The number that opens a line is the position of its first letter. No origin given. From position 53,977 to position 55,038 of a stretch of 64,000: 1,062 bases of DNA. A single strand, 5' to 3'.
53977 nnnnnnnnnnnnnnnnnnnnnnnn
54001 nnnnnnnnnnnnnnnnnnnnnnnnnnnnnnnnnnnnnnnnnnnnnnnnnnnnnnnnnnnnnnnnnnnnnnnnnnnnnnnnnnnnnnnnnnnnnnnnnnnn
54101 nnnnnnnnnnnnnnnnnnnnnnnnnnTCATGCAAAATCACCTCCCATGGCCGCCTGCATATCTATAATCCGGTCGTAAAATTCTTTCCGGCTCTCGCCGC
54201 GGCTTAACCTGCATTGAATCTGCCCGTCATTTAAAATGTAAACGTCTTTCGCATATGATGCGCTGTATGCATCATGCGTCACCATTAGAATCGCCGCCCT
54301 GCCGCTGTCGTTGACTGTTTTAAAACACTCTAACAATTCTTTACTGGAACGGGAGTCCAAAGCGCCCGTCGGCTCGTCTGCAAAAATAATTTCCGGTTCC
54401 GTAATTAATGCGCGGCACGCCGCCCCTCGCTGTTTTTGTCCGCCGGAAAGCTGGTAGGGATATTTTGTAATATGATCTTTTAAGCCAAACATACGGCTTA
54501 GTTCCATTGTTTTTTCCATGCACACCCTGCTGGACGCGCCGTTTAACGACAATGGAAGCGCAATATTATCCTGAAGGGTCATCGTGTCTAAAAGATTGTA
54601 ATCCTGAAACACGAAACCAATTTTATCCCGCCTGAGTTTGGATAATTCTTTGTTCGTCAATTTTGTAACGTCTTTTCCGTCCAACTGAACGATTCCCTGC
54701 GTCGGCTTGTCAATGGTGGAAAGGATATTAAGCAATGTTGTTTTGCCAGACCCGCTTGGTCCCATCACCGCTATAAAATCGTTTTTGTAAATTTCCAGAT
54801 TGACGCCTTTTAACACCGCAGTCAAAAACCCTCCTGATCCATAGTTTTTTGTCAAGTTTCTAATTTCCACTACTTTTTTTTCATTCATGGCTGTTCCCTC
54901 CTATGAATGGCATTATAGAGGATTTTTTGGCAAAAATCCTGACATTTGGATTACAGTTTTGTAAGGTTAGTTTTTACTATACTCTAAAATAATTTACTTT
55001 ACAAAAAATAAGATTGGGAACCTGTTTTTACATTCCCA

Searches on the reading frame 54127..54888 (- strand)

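Call 13: search_protein_families(library=pfam, proteins=[window:54127-54888:-], max_evalue=0.001)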
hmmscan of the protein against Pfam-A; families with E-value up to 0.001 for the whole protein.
window:54127-54888:- (253 aa): 4 families
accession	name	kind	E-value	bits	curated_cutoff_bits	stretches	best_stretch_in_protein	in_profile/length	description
PF00005.33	ABC_tran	-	5e-33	115.1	25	1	26-174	1-136/137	ABC transporter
PF13304.12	AAA_21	-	1.7e-06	28.8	27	0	39-90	2-70/304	AAA domain, putative AbiEii toxin, Type IV TA system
PF02463.25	SMC_N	-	0.00066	19.6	40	0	35-216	23-208/220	RecF/RecN/SMC N terminal domain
PF13401.12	AAA_22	-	0.00096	19.9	27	0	36-60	5-29/130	AAA domain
